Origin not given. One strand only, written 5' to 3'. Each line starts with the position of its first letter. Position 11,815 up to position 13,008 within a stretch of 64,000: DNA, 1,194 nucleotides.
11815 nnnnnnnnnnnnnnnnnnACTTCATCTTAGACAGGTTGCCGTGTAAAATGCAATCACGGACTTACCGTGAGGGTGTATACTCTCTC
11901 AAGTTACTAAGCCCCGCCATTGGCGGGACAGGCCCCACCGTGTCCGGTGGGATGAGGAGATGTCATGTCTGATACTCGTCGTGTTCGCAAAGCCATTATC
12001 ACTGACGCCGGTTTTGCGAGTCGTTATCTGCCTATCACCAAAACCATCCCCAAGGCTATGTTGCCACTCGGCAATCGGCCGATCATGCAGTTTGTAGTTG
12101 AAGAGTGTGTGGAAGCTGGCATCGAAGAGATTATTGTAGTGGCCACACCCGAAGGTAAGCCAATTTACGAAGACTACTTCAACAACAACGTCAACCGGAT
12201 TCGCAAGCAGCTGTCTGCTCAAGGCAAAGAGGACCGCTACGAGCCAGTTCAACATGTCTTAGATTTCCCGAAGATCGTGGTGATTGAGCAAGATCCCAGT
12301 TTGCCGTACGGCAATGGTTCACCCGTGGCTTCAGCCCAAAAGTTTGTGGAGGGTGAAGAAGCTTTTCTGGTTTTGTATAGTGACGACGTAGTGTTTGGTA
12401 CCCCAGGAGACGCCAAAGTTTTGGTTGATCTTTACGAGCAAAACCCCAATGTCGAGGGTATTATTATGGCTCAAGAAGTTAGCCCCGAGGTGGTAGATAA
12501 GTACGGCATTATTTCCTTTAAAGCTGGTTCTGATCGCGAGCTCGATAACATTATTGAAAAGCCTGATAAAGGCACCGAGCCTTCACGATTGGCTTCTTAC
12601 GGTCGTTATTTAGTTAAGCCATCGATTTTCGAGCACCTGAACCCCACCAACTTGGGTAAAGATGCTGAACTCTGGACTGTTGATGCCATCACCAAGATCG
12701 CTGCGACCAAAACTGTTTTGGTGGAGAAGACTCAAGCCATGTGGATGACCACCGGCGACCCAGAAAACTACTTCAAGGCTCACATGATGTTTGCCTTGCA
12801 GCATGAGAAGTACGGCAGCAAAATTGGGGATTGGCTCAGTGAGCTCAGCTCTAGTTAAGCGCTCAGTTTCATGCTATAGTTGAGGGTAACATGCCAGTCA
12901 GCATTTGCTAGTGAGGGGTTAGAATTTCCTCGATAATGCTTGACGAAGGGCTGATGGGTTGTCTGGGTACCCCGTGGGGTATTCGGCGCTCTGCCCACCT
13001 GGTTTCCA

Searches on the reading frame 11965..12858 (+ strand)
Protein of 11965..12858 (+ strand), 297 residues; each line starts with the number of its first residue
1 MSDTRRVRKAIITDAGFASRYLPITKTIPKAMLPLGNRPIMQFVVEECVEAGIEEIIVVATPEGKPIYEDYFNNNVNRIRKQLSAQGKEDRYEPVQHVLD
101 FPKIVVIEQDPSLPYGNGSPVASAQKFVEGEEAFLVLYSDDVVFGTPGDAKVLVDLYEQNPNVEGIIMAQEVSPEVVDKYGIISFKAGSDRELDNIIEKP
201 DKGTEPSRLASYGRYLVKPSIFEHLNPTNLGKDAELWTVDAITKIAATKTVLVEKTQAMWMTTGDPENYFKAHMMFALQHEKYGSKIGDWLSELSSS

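Call 84: search_protein_families(library=pfam, proteins=[window:11965-12858:+], max_evalue=0.001)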
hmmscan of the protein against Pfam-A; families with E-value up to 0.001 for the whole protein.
window:11965-12858:+ (297 aa): 2 families
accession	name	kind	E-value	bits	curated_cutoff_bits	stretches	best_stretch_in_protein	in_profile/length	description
PF00483.29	NTP_transferase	-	5.5e-27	95.4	21.2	1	9-275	1-241/245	Nucleotidyl transferase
PF12804.13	NTP_transf_3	-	2.8e-07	31.3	27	1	11-160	2-114/160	MobA-like NTP transferase domain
